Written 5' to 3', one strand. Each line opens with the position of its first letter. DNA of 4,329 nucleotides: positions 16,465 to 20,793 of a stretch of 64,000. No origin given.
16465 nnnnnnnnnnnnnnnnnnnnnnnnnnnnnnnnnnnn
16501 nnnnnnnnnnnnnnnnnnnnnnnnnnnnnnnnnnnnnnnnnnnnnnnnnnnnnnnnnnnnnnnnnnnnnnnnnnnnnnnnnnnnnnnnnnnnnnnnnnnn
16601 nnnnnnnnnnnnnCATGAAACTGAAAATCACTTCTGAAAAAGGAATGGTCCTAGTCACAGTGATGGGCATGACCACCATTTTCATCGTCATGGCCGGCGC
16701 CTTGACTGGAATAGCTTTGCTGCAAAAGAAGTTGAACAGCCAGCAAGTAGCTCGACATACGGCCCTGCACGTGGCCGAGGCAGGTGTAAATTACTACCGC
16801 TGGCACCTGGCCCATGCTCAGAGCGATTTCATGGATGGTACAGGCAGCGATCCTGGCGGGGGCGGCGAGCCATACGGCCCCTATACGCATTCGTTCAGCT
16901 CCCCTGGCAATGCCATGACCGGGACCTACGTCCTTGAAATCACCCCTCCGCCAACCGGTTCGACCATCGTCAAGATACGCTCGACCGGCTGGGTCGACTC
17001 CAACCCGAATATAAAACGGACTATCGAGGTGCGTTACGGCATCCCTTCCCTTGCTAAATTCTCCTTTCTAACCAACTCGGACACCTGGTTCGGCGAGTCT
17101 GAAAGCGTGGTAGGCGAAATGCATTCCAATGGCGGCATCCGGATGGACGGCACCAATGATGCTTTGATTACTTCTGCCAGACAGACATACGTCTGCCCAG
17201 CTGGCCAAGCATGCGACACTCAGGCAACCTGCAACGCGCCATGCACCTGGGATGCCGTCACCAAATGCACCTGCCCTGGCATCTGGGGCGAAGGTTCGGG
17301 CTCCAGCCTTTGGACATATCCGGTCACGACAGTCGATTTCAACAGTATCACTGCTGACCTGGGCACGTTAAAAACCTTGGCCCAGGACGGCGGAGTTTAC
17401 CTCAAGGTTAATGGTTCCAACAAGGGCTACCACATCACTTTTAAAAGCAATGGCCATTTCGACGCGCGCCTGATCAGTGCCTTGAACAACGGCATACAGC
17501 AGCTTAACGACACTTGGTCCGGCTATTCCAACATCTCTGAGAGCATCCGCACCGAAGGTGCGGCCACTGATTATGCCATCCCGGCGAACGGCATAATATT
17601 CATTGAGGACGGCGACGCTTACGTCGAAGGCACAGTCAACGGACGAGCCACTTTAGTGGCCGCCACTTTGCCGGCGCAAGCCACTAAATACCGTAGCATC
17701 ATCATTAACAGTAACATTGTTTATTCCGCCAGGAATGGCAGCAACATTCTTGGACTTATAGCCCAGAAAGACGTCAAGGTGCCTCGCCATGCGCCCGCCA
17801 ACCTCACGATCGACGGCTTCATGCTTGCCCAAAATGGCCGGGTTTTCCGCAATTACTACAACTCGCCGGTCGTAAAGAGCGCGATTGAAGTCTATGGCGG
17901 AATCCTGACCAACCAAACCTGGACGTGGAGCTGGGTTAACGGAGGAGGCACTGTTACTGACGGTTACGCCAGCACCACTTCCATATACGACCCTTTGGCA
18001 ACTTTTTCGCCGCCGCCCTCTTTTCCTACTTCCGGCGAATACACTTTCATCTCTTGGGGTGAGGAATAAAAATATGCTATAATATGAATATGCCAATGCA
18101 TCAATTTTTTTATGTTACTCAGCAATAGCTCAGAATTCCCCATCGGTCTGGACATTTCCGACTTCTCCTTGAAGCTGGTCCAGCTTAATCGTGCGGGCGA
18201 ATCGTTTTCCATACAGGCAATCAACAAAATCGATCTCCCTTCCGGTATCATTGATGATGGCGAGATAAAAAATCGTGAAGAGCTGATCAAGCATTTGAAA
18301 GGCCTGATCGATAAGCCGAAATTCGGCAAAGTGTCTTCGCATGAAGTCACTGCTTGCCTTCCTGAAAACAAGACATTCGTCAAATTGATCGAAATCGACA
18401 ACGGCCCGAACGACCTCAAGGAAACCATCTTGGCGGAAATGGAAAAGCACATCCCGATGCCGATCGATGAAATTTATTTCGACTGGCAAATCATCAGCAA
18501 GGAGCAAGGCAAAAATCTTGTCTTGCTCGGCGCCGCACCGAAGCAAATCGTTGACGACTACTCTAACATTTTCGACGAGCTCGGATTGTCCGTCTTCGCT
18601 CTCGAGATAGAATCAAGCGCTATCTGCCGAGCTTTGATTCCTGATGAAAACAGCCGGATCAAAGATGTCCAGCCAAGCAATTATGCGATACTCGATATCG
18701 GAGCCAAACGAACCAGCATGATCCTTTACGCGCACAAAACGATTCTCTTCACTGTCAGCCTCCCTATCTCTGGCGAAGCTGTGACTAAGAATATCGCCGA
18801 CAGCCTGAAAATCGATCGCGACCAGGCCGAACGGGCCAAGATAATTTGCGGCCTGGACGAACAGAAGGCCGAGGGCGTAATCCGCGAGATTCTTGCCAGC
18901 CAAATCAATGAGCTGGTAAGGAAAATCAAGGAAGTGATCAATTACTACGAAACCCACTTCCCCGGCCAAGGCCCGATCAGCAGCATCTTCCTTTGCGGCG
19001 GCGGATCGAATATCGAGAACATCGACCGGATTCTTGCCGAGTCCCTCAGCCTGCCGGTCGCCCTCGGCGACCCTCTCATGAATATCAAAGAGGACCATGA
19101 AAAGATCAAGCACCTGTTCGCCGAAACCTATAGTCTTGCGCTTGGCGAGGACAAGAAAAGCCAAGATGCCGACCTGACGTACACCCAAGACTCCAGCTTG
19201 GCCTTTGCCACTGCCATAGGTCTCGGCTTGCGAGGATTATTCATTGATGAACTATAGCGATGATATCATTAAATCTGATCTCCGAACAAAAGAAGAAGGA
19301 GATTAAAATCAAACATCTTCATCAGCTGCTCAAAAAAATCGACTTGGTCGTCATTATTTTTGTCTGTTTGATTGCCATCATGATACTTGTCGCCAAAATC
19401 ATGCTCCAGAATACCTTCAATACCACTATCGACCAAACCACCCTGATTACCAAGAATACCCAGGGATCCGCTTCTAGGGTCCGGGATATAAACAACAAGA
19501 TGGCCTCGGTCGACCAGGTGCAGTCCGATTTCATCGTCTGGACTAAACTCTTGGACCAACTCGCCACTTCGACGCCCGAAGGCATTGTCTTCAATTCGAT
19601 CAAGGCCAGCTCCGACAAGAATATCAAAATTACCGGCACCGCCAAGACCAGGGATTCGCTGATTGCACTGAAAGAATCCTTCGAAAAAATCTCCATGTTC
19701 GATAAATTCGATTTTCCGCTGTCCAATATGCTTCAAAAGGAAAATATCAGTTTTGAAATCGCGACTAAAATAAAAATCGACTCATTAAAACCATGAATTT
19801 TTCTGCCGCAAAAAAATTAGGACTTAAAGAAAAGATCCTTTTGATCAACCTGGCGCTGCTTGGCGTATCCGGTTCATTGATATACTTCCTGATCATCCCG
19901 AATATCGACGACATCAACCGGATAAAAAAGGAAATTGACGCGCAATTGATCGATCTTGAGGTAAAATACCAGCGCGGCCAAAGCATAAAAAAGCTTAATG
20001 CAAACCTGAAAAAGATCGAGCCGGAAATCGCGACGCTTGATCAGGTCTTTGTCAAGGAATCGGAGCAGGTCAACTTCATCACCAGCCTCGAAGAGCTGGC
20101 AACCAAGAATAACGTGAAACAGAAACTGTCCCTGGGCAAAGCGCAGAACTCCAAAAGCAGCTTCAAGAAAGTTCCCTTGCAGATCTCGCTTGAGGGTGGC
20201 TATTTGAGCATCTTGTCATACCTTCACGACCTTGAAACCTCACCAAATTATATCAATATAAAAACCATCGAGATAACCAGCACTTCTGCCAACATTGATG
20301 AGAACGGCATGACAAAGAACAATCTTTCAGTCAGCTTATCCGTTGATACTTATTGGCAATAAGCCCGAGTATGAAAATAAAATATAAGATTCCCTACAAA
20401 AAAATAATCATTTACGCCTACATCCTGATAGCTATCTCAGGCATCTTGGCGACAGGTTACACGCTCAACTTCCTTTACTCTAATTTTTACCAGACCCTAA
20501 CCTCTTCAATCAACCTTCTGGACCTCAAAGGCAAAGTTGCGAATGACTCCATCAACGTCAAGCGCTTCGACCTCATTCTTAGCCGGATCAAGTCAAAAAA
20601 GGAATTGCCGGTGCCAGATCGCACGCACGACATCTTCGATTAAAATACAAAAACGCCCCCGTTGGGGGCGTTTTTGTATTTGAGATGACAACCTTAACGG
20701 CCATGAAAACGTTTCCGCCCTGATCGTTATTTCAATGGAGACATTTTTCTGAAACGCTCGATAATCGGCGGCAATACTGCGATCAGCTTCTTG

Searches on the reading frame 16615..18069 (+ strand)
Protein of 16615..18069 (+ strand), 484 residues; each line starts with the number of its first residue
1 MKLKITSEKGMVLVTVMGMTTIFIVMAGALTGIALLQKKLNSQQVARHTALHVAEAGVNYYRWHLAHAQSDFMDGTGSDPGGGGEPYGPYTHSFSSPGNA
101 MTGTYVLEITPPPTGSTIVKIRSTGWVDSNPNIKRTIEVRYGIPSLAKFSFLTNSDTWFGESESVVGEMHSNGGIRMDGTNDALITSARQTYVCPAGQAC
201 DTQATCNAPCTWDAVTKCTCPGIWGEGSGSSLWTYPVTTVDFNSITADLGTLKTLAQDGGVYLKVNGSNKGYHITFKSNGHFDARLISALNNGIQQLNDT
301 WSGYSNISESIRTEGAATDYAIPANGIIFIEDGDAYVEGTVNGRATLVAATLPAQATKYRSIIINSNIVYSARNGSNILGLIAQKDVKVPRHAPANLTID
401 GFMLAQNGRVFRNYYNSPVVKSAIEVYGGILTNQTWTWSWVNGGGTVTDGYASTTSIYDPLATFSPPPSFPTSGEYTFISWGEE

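Call 3: search_protein_families(library=pfam, proteins=[window:16615-18069:+], max_evalue=0.1)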
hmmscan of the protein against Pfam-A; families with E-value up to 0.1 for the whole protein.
window:16615-18069:+ (484 aa): 3 families
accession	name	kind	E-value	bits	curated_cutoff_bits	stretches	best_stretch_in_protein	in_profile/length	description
PF14341.11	PilX_N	-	0.0057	17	25.5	1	9-59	1-51/51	PilX N-terminal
PF25184.1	YxzE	-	0.041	15.3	40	1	19-84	3-62/65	YxzE-like putative bacteriocin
PF08854.15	DUF1824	-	0.051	14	25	1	256-302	73-118/125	Domain of unknown function (DUF1824)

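Call 4: search_protein_families(library=ncbifam, proteins=[window:16615-18069:+], max_evalue=0.1)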
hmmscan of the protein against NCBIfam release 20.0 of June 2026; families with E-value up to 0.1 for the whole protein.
window:16615-18069:+ (484 aa): 2 families
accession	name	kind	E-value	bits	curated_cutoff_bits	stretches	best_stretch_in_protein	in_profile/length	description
NF037980.1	T2SS_GspK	equivalog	0.087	12.3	130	0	8-68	1-61/307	type II secretion system minor pseudopilin GspK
NF033393.0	TRP47_fam_Nterm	subfamily_domain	0.098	12.9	75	0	257-282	27-53/105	TRP47 family tandem repeat effector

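Call 70: search_solved_structures(query=A4, max_evalue=10, show_alignments=1)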
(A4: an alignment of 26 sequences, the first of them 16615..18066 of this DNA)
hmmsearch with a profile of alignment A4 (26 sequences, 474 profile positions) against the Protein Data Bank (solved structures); distinct sequences matched with E-value up to 10: 8.
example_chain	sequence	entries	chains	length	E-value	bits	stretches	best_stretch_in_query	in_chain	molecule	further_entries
1tlj_A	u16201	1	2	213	0.0054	18.5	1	320-365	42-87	Hypothetical UPF0130 protein SSO0622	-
7cfj_A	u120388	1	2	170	0.25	13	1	294-364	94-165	Class A sortase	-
7f87_A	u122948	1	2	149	0.31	12.7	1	294-364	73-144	Class A sortase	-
1xr6_A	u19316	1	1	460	0.53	12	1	378-473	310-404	Genome polyprotein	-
4xgk_A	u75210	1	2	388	1.1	11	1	375-457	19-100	UDP-galactopyranose mutase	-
5eqf_A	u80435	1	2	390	1.1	11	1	375-457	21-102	UDP-galactopyranose mutase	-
5br7_A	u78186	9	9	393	1.1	10.9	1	375-457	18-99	UDP-galactopyranose mutase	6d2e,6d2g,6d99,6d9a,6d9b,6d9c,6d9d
2mk4_A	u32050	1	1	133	1.6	10.3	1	173-258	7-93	Open reading frame 2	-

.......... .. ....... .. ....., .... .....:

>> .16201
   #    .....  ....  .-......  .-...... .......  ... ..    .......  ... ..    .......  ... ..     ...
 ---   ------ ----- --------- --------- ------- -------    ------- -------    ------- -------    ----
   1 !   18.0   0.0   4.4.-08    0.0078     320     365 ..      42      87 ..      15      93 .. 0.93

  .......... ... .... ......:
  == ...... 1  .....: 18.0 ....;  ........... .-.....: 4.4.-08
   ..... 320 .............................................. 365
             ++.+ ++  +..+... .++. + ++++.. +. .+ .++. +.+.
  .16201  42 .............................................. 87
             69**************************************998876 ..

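Call 73: search_protein_families(library=pfam, alignment_id=A4, max_evalue=0.01)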
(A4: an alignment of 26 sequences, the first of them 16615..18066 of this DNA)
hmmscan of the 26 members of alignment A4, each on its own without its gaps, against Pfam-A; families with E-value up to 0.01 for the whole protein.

A. member 1, window:16615-18066:+ (484 aa): 1 family
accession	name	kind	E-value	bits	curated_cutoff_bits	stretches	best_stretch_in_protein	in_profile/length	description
PF14341.11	PilX_N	-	0.0057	17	25.5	1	9-59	1-51/51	PilX N-terminal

B. families by the number of members that match (of 26 scanned): 4 families
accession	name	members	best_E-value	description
PF14341.11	PilX_N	3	0.0002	PilX N-terminal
PF16241.10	DUF4900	1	0.0024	Domain of unknown function (DUF4900)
PF06687.17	SUR7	1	0.0065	SUR7/PalI family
PF20895.2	PsV_CP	1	0.0092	PsV, capsid protein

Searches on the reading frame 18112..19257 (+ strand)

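Call 3: search_protein_families(library=pfam, proteins=[window:18112-19257:+], max_evalue=0.1)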
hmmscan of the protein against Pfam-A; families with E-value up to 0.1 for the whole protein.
window:18112-19257:+ (381 aa): 5 families
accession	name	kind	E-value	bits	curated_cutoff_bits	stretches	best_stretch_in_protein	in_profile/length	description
PF11104.14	PilM_2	-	6.7e-44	150.6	27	1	12-338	1-325/340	Type IV pilus assembly protein PilM;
PF14450.12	FtsA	-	2.5e-15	57.4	31.8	1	192-326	1-114/127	Cell division protein FtsA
PF06723.19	MreB_Mbl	-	4.8e-09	35.9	27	1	256-321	241-307/327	MreB/Mbl protein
PF25216.1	Volactin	-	0.00077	19.5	35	1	196-312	173-291/321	Volactin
PF02782.22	FGGY_C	-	0.02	15.1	27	1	263-318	126-179/198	FGGY family of carbohydrate kinases, C-terminal domain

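Call 4: search_protein_families(library=ncbifam, proteins=[window:18112-19257:+], max_evalue=0.1)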
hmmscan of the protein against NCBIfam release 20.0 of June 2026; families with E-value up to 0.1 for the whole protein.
window:18112-19257:+ (381 aa): 10 families
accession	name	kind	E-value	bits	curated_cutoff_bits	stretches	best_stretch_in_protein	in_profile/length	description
TIGR01175.1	pilM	subfamily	8.9e-49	166.3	133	1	11-333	6-326/348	type IV pilus assembly protein PilM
NF045709.1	Amuc_1101_fam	equivalog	3.2e-30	105.5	650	1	88-330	84-326/608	Amuc_1101 family PilM-like pilus complex protein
TIGR01174.1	ftsA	equivalog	1.6e-14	53.8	175.85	2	192-247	199-254/371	cell division protein FtsA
TIGR02529.1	EutJ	subfamily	3.1e-06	26.8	152.1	1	166-317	84-223/239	ethanolamine utilization protein EutJ family protein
NF010539.0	PRK13927.1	subfamily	3.6e-06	26.1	293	1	255-320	247-312/339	rod shape-determining protein MreB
NF011660.0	PRK15080.1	equivalog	2.5e-05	23.6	182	1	175-317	126-256/277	ethanolamine utilization protein EutJ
TIGR00904.1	mreB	subfamily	0.0001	21.5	365.75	1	255-322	247-315/334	MreB/Mrl family cell shape determining protein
NF010540.1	PRK13929.1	exception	0.013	14.6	515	0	257-320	247-310/334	rod-share determining protein MreBH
NF007009.0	PRK09472.1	equivalog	0.02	14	409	0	191-247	206-262/420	cell division protein FtsA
NF040964.1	MamK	subfamily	0.052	12.6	400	0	259-313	241-294/335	MamK family actin-like protein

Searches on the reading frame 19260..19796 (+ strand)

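Call 3: search_protein_families(library=pfam, proteins=[window:19260-19796:+], max_evalue=0.1)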
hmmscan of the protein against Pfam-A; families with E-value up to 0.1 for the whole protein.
window:19260-19796:+ (178 aa): 1 family
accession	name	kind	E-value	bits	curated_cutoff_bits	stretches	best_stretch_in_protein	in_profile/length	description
PF05137.18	PilN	-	7.7e-08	32.7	22.8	1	97-170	2-77/78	Fimbrial assembly protein (PilN)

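Call 4: search_protein_families(library=ncbifam, proteins=[window:19260-19796:+], max_evalue=0.1)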
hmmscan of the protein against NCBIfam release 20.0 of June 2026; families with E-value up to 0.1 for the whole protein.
window:19260-19796:+ (178 aa): 2 families
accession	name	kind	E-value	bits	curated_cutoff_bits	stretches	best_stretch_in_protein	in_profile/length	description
TIGR03064.1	sortase_srtB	equivalog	0.015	14.7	153.75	1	22-97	2-78/235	class B sortase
NF053738.1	S2SprSpoIIQBc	equivalog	0.047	13.3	250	1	9-72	4-66/232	stage II sporulation protein SpoIIQ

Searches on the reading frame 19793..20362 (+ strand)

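Call 3: search_protein_families(library=pfam, proteins=[window:19793-20362:+], max_evalue=0.1)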
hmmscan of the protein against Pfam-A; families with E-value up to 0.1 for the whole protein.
window:19793-20362:+ (189 aa): 4 families
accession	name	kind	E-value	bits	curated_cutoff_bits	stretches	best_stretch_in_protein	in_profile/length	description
PF04350.18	PilO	-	7.7e-10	39.5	22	1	44-188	4-142/145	Pilus assembly protein, PilO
PF10741.14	T2SSM_b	-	2.6e-06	27.7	21.7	1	95-188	19-111/111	Type II secretion system (T2SS), protein M subtype b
PF16654.10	DAPDH_C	-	0.0025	18.1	30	1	34-106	52-123/154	Diaminopimelic acid dehydrogenase C-terminal domain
PF04201.20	TPD52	-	0.013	16.2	25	1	66-126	7-68/108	Tumour protein D52 family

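Call 4: search_protein_families(library=ncbifam, proteins=[window:19793-20362:+], max_evalue=0.1)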
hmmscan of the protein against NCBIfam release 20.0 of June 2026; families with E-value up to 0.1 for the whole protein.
window:19793-20362:+ (189 aa): 3 families
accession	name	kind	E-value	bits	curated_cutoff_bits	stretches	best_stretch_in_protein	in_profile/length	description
NF040576.1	T2SS_GspM_XpsM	equivalog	9.3e-10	38.4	60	1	21-189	6-179/180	type II secretion system protein GspM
NF010091.0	PRK13576.1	equivalog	0.013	15.3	263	1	33-69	9-45/216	type I 3-dehydroquinate dehydratase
TIGR01921.1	DAP-DH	equivalog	0.02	14.1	180.6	1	34-106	171-243/324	diaminopimelate dehydrogenase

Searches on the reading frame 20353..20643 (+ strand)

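Call 3: search_protein_families(library=pfam, proteins=[window:20353-20643:+], max_evalue=0.1)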
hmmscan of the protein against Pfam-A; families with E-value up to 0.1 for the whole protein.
window:20353-20643:+ (96 aa): 0 families

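Call 4: search_protein_families(library=ncbifam, proteins=[window:20353-20643:+], max_evalue=0.1)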
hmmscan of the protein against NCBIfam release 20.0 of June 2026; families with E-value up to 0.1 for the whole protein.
window:20353-20643:+ (96 aa): 1 family
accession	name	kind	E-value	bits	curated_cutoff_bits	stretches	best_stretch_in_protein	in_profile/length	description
NF038058.1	adhes_P110_Nter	subfamily_domain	0.00091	19.1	80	1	14-84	5-75/201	P110/LppT family adhesin N-terminal domain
